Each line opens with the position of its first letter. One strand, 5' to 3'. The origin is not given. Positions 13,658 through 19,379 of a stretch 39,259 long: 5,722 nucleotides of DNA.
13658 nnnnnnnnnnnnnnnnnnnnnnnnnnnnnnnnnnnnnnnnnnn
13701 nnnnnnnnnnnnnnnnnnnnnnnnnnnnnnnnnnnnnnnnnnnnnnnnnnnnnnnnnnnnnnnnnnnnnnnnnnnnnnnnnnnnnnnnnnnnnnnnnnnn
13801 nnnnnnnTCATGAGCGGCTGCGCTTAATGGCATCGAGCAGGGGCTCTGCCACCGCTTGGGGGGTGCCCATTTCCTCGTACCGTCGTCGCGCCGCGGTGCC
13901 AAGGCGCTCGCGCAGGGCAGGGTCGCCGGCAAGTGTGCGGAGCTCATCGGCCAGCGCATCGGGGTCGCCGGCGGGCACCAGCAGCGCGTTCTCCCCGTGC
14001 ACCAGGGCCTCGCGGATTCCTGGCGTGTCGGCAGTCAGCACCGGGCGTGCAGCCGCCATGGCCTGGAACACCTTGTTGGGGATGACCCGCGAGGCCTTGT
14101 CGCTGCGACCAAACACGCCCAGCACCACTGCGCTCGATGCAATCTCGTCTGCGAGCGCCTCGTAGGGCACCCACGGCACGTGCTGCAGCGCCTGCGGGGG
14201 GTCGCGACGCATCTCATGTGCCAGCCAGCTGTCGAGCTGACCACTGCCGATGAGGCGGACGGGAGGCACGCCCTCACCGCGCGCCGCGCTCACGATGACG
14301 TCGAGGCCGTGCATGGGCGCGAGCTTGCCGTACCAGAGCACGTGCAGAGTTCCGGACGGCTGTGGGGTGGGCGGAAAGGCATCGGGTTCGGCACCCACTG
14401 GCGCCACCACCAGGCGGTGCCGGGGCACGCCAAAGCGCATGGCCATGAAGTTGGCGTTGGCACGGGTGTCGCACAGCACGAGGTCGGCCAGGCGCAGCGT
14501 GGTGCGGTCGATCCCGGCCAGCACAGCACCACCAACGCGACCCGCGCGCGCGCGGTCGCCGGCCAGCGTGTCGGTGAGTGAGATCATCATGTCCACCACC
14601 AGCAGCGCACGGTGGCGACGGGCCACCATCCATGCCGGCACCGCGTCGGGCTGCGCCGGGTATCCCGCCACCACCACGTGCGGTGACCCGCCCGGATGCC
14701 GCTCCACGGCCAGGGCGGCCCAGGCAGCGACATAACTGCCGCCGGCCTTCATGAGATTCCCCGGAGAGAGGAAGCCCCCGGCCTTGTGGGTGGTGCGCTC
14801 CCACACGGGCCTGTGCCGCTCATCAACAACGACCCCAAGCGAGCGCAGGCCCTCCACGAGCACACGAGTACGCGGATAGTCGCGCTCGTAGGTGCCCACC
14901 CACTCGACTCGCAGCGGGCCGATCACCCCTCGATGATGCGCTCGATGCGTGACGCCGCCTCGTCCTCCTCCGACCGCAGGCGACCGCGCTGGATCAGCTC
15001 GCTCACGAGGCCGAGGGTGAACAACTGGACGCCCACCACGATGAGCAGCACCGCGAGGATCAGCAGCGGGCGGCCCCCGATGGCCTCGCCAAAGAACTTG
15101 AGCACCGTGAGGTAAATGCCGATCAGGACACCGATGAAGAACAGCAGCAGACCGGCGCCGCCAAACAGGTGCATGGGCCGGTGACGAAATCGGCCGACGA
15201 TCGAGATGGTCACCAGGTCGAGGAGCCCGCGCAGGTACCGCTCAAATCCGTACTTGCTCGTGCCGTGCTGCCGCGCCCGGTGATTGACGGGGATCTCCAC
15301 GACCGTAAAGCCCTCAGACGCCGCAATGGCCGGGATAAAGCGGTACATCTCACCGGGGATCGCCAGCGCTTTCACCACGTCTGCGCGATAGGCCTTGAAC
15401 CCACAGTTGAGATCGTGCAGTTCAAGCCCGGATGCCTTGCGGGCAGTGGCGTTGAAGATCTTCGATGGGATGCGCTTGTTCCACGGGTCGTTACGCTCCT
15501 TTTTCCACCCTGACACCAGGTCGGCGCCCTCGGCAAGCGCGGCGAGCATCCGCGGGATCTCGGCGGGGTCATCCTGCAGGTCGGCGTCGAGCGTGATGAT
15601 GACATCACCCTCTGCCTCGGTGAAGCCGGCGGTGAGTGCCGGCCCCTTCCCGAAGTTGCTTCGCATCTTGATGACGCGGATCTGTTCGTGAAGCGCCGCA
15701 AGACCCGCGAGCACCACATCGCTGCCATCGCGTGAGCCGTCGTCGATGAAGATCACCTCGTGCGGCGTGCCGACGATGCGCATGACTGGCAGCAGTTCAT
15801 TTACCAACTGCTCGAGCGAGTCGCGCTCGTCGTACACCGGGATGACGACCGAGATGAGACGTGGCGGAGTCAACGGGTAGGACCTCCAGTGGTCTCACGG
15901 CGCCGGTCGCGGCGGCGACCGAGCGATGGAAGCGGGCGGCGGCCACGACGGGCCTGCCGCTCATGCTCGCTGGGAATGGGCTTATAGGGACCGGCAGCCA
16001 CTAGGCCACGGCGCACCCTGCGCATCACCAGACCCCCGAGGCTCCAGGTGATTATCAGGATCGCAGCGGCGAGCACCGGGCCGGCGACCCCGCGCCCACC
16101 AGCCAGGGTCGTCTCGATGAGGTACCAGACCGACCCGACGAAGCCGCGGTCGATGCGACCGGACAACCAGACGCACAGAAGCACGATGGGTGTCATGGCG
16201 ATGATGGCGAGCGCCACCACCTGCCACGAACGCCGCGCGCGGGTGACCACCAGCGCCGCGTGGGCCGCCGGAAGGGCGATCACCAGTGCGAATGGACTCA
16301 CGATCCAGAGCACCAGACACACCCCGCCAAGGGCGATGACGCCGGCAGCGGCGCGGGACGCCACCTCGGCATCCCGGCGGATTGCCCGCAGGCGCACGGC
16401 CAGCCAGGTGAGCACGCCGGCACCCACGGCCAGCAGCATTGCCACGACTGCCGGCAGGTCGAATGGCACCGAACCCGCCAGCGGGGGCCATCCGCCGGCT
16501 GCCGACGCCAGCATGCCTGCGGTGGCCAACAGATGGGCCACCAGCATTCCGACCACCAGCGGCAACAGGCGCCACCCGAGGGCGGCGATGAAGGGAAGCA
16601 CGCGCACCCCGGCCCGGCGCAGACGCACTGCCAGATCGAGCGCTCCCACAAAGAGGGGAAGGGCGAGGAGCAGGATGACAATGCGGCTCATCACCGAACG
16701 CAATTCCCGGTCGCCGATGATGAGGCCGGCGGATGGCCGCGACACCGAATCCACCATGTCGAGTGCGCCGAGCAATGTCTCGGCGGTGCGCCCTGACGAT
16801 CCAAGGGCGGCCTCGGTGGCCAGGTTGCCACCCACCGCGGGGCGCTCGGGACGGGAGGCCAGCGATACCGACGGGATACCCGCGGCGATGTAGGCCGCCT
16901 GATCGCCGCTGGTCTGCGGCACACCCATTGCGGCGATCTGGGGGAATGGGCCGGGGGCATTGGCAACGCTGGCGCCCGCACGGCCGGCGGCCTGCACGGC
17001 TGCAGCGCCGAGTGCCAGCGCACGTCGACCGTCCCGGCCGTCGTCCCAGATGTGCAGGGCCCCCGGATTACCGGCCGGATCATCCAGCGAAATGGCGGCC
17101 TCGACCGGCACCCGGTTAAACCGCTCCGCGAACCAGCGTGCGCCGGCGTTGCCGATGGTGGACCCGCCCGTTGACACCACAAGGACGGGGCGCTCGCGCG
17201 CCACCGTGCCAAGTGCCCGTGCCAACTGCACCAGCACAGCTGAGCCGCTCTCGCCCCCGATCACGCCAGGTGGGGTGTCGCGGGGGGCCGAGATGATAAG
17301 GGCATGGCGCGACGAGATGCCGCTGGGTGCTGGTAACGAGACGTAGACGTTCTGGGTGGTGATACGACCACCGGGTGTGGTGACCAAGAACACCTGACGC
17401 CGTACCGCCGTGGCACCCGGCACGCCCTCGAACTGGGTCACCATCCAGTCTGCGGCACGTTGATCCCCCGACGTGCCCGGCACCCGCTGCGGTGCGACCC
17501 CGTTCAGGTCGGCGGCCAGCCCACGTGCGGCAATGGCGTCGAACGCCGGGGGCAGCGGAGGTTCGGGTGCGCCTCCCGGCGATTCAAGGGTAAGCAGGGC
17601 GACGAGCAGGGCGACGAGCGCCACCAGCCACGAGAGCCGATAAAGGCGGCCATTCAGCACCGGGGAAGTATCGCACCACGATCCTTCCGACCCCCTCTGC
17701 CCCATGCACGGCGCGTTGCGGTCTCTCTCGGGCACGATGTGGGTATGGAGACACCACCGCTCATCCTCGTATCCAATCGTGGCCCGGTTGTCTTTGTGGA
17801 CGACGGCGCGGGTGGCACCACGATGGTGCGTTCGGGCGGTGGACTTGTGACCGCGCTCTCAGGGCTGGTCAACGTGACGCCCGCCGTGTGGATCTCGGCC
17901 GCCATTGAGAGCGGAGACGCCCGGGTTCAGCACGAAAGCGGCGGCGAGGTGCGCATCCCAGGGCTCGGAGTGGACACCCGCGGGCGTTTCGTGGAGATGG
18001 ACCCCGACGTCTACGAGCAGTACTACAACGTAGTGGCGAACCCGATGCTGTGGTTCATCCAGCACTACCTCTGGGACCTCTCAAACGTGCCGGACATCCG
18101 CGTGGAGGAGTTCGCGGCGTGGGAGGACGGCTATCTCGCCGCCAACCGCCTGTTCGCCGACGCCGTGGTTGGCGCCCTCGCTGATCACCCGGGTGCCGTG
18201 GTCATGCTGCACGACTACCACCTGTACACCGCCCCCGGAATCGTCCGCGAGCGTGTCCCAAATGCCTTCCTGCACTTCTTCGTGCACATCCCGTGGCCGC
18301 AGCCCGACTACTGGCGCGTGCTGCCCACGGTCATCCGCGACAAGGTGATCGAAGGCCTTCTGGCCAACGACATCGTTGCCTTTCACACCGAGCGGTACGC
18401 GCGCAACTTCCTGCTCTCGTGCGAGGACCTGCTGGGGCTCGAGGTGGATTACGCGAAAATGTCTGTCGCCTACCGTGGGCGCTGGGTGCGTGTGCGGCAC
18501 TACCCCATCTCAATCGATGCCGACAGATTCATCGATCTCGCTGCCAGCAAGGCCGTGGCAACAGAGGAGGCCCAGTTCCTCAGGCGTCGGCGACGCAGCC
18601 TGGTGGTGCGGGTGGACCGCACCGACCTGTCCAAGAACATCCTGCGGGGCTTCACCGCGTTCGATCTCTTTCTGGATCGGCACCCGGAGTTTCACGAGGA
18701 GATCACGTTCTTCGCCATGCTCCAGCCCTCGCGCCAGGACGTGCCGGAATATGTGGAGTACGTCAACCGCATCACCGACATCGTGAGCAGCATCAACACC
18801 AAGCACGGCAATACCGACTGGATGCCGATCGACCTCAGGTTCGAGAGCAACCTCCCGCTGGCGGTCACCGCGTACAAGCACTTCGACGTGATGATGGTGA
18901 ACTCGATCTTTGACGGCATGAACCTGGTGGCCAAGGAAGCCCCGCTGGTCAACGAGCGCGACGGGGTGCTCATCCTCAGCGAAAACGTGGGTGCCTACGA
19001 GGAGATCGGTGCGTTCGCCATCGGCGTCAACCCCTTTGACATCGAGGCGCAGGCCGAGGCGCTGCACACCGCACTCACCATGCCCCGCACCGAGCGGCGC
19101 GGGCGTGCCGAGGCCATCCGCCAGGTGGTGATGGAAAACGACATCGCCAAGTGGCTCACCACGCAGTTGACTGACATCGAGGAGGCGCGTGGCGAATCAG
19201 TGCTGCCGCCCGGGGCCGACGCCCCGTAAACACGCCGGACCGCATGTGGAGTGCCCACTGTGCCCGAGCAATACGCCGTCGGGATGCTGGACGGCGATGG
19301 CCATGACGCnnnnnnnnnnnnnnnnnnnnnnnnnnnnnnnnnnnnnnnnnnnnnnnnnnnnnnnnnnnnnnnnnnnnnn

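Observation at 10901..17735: Six-gene fully overlapping operon resembling a Gtr-type extracytoplasmic glycosylation system built from DUF2079 and UPF0104 parts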

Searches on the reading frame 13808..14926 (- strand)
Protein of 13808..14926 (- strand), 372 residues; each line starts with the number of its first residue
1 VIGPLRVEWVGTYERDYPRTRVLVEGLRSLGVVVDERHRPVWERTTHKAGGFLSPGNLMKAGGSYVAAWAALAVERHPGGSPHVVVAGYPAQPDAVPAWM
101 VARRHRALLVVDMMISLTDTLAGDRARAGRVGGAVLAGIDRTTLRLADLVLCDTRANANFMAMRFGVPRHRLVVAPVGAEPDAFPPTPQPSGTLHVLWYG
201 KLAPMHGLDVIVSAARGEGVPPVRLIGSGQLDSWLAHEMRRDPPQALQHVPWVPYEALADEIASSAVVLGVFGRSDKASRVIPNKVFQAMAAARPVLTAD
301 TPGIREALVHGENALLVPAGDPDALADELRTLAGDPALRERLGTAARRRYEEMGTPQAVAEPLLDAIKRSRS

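Call 3: search_protein_families(library=pfam, proteins=[window:13808-14926:-], max_evalue=0.01)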
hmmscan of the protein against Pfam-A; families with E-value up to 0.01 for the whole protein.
window:13808-14926:- (372 aa): 3 families
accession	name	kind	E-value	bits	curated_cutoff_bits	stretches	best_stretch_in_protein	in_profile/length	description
PF13524.12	Glyco_trans_1_2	-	1.7e-15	57.6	25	1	219-365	14-144/144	Glycosyl transferase-like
PF13692.12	Glyco_trans_1_4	-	1.4e-14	55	27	1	196-334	4-141/142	Glycosyl transferases group 1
PF00534.26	Glycos_transf_1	-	4.4e-13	49.6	26.4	1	188-349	10-172/172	Glycosyl transferases group 1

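Call 4: search_protein_families(library=ncbifam, proteins=[window:13808-14926:-], max_evalue=0.01)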
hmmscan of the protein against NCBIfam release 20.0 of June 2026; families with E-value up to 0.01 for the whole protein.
window:13808-14926:- (372 aa): 12 families
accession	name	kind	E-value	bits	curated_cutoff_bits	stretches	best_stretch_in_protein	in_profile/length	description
NF007640.0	PRK10307.1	subfamily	3.8e-13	49.1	276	1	193-369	229-406/411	WcaI family glycosyltransferase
NF041876.1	EPS_EpsE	equivalog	7.8e-13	48.4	400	1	286-353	312-379/389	exopolysaccharide biosynthesis GT4 family glycosyltransferase EpsE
NF038229.1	Glyco4_Geo_Pelo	equivalog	8.3e-13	48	400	1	142-364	105-330/338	GPMC system family 4 glycosyltransferase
TIGR03088.1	stp2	hypoth_equivalog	9.8e-10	38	409.05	1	262-353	266-356/374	TIGR03088 family PEP-CTERM/XrtA system glycosyltransferase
TIGR04063.1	stp3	hypoth_equivalog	1e-09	37.8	442.05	1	82-351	93-376/397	TIGR04063 family PEP-CTERM/XrtA system glycosyltransferase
TIGR02149.1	glgA_Coryne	subfamily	6.3e-08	32.1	302.4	1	288-363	302-383/391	glycogen synthase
TIGR03449.1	mycothiol_MshA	equivalog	3.4e-07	29.5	462.5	1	288-356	322-390/406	D-inositol-3-phosphate glycosyltransferase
NF053787.1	GlcN_PG_synth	equivalog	3.1e-05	23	480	1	254-364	251-353/361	N-acetylglucosaminyl phosphatidylglycerol synthase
TIGR03087.1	stp1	hypoth_equivalog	4.6e-05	22.8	316.65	1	279-353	308-380/397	TIGR03087 family PEP-CTERM/XrtA system glycosyltransferase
TIGR04005.1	wcaL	equivalog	0.00012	21.1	537.6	1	163-333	190-368/406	colanic acid biosynthesis glycosyltransferase WcaL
TIGR03999.1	thiol_BshA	equivalog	0.00021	20.3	273.7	1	287-351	290-354/375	N-acetyl-alpha-D-glucosaminyl L-malate synthase BshA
NF038298.1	EPS_HpsO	equivalog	0.00041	19.2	575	1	286-366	305-383/388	hormogonium polysaccharide biosynthesis glycosyltransferase HpsO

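Call 55: search_solved_structures(query=window:13808-14926:-, max_evalue=0.001)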
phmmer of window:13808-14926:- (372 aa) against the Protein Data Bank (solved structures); distinct sequences matched with E-value up to 0.001: 7.
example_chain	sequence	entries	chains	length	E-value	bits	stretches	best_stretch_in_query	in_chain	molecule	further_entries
6kih_A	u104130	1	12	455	2.5e-05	26.5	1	287-360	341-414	Tll1590 protein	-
3c4q_A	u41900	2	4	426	5e-05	25.5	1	287-347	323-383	Predicted glycosyltransferases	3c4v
3c48_A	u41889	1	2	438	5.5e-05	25.4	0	287-347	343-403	Predicted glycosyltransferases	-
9v0l_A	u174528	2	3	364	8.4e-05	24.8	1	170-330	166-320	tetrahydrobiopterin glucosyltransferases | tetrahydrobiopterin glucosyltransferase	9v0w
8dqd_A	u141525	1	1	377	0.00018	23.7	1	282-348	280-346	N, N'-diacetylbacillosaminyl-diphospho-undecaprenol alpha-1,3-N-acetylgalactosaminyltransf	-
8dvw_A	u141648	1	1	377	0.00018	23.7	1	282-348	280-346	N, N'-diacetylbacillosaminyl-diphospho-undecaprenol alpha-1,3-N-acetylgalactosaminyltransf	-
8dvz_A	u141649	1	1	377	0.00041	22.5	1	282-348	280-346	N, N'-diacetylbacillosaminyl-diphospho-undecaprenol alpha-1,3-N-acetylgalactosaminyltransf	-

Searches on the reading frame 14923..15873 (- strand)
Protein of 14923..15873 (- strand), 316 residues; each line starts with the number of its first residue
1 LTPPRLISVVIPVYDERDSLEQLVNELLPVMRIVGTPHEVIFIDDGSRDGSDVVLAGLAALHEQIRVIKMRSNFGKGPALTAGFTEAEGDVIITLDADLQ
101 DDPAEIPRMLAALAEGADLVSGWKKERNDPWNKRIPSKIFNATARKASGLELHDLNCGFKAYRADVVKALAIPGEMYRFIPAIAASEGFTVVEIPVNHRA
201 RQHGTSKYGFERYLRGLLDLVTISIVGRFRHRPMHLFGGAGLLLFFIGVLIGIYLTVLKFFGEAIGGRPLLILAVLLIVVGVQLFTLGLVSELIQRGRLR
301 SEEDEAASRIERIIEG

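Call 3: search_protein_families(library=pfam, proteins=[window:14923-15873:-], max_evalue=0.01)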
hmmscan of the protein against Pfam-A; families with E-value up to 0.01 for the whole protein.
window:14923-15873:- (316 aa): 4 families
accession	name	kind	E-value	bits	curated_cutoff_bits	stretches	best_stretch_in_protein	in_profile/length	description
PF00535.33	Glycos_transf_2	-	2.7e-31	109.2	23.3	1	8-169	1-166/168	Glycosyl transferase family 2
PF10111.15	Glyco_tranf_2_2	-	1.5e-05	25.1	27.3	1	8-100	1-93/276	Glycosyltransferase like family 2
PF13641.12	Glyco_tranf_2_3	-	2e-05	25.1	27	1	4-122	1-121/230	Glycosyltransferase like family 2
PF13506.12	Glyco_transf_21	-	0.0089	15.9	21.7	0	79-122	21-65/174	Glycosyl transferase family 21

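Call 4: search_protein_families(library=ncbifam, proteins=[window:14923-15873:-], max_evalue=0.01)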
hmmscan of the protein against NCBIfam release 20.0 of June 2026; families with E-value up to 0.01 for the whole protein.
window:14923-15873:- (316 aa): 22 families
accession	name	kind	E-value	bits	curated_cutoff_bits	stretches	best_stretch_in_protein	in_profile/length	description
NF007986.1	PRK10714.1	equivalog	1.3e-56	192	529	1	7-296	8-295/316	undecaprenyl-phosphate 4-deoxy-4-formamido-L-arabinose transferase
NF047588.1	GlcsyltransPgfSStrep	equivalog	4.7e-37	127.8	500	1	7-295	3-288/308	glycosyltransferase PgfS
TIGR04182.1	glyco_TIGR04182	equivalog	1.3e-26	93.7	325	1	7-296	2-284/293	S-layer glycoprotein N-glycosyltransferase AglJ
TIGR03937.1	PgaC_IcaA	equivalog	2.6e-15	56.3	422.3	1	6-115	46-152/407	poly-beta-1,6-N-acetyl-D-glucosamine synthase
NF041875.1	EPS_EpsD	equivalog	1.1e-13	51.4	370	1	7-121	1-112/325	exopolysaccharide biosynthesis glycosyltransferase EpsD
NF041391.1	DPhHxTase_Halo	equivalog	1.8e-13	50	375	1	14-202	4-187/213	dolichyl-phosphate hexose transferase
NF010496.0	PRK13915.1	equivalog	4.5e-12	45.7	262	1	6-114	32-143/307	glucosyl-3-phosphoglycerate synthase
TIGR03965.1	mycofact_glyco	equivalog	6.8e-11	41.7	280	1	5-115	74-181/467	mycofactocin biosynthesis glycosyltransferase MftF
TIGR04283.1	glyco_like_mftF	equivalog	1.2e-10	41.4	182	1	7-101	1-85/221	TIGR04283 family arsenosugar biosynthesis glycosyltransferase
NF058614.1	PPMAGASynPpgS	equivalog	1.6e-10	40.8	370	1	9-197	4-195/226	polyprenyl-phospho-N-acetylgalactosaminyl synthase PpgS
NF007482.0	PRK10073.1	equivalog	8e-10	38.2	423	1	6-118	7-114/334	glycosyltransferase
NF047683.1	TeichurnBiosyTuaG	equivalog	5.4e-07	29.5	400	1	5-108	6-106/252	teichuronic acid biosynthesis protein TuaG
TIGR03111.1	glyc2_xrt_Gpos1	hypoth_equivalog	1.6e-06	27.2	363.95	1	7-112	51-155/439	TIGR03111 family XrtG-associated glycosyltransferase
NF045692.1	OglycostaseCruG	equivalog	8.6e-05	21.6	600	1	7-121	43-161/386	2'-O-glycosyltransferase CruG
TIGR03469.1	HpnB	hypoth_equivalog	0.00025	20.2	379.25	1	7-123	46-171/386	hopene-associated glycosyltransferase HpnB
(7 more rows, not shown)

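Call 17: search_solved_structures(query=window:14923-15873:-, max_evalue=0.001, show_alignments=2)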
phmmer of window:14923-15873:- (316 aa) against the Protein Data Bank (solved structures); distinct sequences matched with E-value up to 0.001: 19.
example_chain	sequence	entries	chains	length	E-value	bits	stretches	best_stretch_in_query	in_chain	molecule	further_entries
9hwj_A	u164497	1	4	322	3.9e-51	177.2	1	3-296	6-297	Undecaprenyl-phosphate 4-deoxy-4-formamido-L-arabinose transferase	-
9bhc_C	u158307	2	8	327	1e-46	162.7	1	3-296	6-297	Undecaprenyl-phosphate 4-deoxy-4-formamido-L-arabinose transferase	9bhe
8vxh_A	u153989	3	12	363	1.5e-46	162.2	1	3-296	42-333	Undecaprenyl-phosphate 4-deoxy-4-formamido-L-arabinose transferase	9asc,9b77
5eke_A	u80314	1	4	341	7.2e-31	110.7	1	7-296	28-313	Uncharacterized glycosyltransferase sll0501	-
5ekp_C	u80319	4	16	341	1.6e-30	109.6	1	7-296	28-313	Uncharacterized glycosyltransferase sll0501 | Glycosyltransferase sll0501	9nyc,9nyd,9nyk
9nye_A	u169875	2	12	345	1.7e-30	109.5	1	7-296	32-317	Glycosyltransferase sll0501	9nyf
5mlz_A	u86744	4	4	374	4e-20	75.4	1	7-211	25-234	Dolichol monophosphate mannose synthase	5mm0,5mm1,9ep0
7pdo_A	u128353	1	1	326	1.8e-10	43.7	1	5-125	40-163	Glucosyl-3-phosphoglycerate synthase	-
7p5l_A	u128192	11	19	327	1.8e-10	43.7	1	5-125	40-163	Glucosyl-3-phosphoglycerate synthase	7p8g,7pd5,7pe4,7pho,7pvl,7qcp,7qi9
3ckj_A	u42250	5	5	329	5.6e-09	38.8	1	5-116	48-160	Putative uncharacterized protein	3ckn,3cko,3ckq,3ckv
4y6n_A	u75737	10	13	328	5.6e-08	35.5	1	5-121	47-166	Glucosyl-3-phosphoglycerate synthase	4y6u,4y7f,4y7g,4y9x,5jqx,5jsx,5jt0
3e25_A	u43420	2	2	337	5.9e-08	35.4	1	5-121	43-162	Putative uncharacterized protein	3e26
4ddz_A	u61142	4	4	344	6.2e-08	35.4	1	5-121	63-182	GLUCOSYL-3-PHOSPHOGLYCERATE SYNTHASE (GpgS) | Glucosyl-3-phosphoglycerate synthase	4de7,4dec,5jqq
5hea_A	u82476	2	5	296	8.1e-08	35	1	5-116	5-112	Putative glycosyltransferase (GalT1)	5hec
3bcv_A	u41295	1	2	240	1.3e-05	27.8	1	7-100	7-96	Putative glycosyltransferase protein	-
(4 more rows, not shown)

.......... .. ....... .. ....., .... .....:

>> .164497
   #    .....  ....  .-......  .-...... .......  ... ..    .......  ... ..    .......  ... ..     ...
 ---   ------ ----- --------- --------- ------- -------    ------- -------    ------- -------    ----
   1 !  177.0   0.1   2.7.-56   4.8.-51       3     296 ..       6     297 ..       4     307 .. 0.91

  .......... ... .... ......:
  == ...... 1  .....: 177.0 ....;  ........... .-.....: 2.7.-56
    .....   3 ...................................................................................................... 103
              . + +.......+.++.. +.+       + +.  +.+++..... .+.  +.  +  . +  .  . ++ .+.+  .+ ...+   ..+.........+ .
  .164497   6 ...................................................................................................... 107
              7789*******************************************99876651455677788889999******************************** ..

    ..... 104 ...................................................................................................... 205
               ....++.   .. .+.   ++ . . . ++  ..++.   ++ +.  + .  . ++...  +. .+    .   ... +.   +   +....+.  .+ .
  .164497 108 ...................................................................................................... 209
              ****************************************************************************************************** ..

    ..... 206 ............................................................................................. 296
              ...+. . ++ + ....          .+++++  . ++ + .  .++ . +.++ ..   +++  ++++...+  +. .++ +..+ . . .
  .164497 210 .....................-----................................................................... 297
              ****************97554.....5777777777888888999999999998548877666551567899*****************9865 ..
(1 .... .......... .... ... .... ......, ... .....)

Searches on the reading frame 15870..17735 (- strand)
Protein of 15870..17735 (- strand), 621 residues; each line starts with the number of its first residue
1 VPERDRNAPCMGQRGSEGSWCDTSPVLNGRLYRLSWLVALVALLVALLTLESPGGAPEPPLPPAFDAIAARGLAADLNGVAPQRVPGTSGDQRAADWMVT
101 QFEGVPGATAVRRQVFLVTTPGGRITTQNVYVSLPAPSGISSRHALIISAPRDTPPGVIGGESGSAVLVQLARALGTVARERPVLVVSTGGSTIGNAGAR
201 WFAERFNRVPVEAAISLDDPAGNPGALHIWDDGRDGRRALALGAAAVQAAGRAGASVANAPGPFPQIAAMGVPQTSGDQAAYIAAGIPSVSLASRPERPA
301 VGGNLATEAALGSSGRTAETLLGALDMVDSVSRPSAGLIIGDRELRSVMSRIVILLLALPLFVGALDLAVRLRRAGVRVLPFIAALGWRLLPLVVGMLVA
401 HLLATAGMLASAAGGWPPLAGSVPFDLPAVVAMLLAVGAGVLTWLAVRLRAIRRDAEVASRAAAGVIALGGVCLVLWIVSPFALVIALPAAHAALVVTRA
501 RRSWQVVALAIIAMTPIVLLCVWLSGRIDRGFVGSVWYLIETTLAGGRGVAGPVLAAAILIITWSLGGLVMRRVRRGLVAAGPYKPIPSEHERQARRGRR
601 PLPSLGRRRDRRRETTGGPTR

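Call 3: search_protein_families(library=pfam, proteins=[window:15870-17735:-], max_evalue=0.01)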
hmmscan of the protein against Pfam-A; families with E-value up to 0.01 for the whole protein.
window:15870-17735:- (621 aa): 1 family
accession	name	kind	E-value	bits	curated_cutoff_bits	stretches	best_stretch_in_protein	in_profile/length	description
PF04389.22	Peptidase_M28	-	0.0017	18.5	21.3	1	148-297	17-163/193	Peptidase family M28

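Call 4: search_protein_families(library=ncbifam, proteins=[window:15870-17735:-], max_evalue=0.01)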
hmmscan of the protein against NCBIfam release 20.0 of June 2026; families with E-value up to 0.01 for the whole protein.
window:15870-17735:- (621 aa): 0 families

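Call 16: search_solved_structures(query=window:15870-17735:-, max_evalue=10)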
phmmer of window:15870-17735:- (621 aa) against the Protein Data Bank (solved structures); distinct sequences matched with E-value up to 10: 5.
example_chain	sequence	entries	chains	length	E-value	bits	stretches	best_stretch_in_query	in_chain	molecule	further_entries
9oqa_A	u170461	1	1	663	0.0036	19.5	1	121-207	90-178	Autotransporter domain-containing protein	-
6hc6_A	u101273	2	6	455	0.25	13.4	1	124-208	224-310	Aminopeptidase YwaD | Aminopeptidase Y (Arg Lys Leu preference)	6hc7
6vy5_L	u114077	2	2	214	0.41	12.7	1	186-227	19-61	Anti-Hendra receptor binding protein antibody HENV-26 Fab light chain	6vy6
9lbs_C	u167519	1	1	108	1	11.4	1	186-228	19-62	Light chain of ConBA-998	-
5xwd_D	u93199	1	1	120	1.3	11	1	160-228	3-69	VL chain of 059-152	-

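Call 51: find_homologous_proteins(query=window:15870-17735:-)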
Query window:15870-17735:- (621 aa): 176 proteins with E <= 0.001 among 8000 candidates; the best 120 are listed.
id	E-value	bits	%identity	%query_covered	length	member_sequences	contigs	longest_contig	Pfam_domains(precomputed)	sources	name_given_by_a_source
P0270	0.0e+0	1253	97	98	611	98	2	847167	-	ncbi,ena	-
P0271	0.0e+0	1195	95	98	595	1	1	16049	-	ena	-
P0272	1.5e-291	987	80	93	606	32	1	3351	-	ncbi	-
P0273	3.3e-291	986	81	91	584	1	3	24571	-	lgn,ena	-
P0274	7.8e-291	984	81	91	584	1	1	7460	-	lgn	-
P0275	2.5e-289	980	81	91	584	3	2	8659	-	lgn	-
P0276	6.2e-287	972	80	91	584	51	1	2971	-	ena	-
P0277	7.5e-285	965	80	91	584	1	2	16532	-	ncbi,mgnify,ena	mgnify:CR=1 FL=1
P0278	2.7e-266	903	73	95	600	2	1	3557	-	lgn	-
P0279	3.7e-261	886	73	93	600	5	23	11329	-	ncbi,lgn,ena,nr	ncbi:MAG: hypothetical protein KGQ95_06650 [Acidobacteria bacterium]|nr:hypothetical protein [Acidob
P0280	2.7e-258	877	74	95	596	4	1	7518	-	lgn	-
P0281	6.2e-258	876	72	96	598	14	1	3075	-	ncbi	-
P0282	3.8e-256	870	72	94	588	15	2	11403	-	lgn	-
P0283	2.0e-255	868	72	92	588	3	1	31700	-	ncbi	-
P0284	2.3e-255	867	72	92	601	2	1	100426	-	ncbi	-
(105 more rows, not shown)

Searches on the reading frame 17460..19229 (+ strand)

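Call 3: search_protein_families(library=pfam, proteins=[window:17460-19229:+], max_evalue=0.01)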
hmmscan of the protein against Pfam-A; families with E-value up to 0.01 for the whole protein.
window:17460-19229:+ (589 aa): 1 family
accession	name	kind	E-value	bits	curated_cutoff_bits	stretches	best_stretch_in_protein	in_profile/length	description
PF00982.27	Glyco_transf_20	-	5.1e-115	385.3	32.5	1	102-574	4-472/473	Glycosyltransferase family 20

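Call 4: search_protein_families(library=ncbifam, proteins=[window:17460-19229:+], max_evalue=0.01)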
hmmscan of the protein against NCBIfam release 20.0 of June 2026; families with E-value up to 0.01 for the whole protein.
window:17460-19229:+ (589 aa): 4 families
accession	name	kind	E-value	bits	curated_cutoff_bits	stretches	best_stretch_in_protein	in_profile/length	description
NF011071.0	PRK14501.1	equivalog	7.4e-109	365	634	1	101-578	4-466/729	bifunctional alpha,alpha-trehalose-phosphate synthase (UDP-forming)/trehalose-phosphatase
TIGR02400.1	trehalose_OtsA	equivalog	2.6e-100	336.3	564.85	1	101-574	2-455/456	alpha,alpha-trehalose-phosphate synthase (UDP-forming)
NF007513.0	PRK10117.1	equivalog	1.2e-58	199.2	759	1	125-577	20-455/474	alpha,alpha-trehalose-phosphate synthase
TIGR02398.1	gluc_glyc_Psyn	equivalog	3.5e-55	187.5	569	1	178-575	75-482/487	glucosylglycerol-phosphate synthase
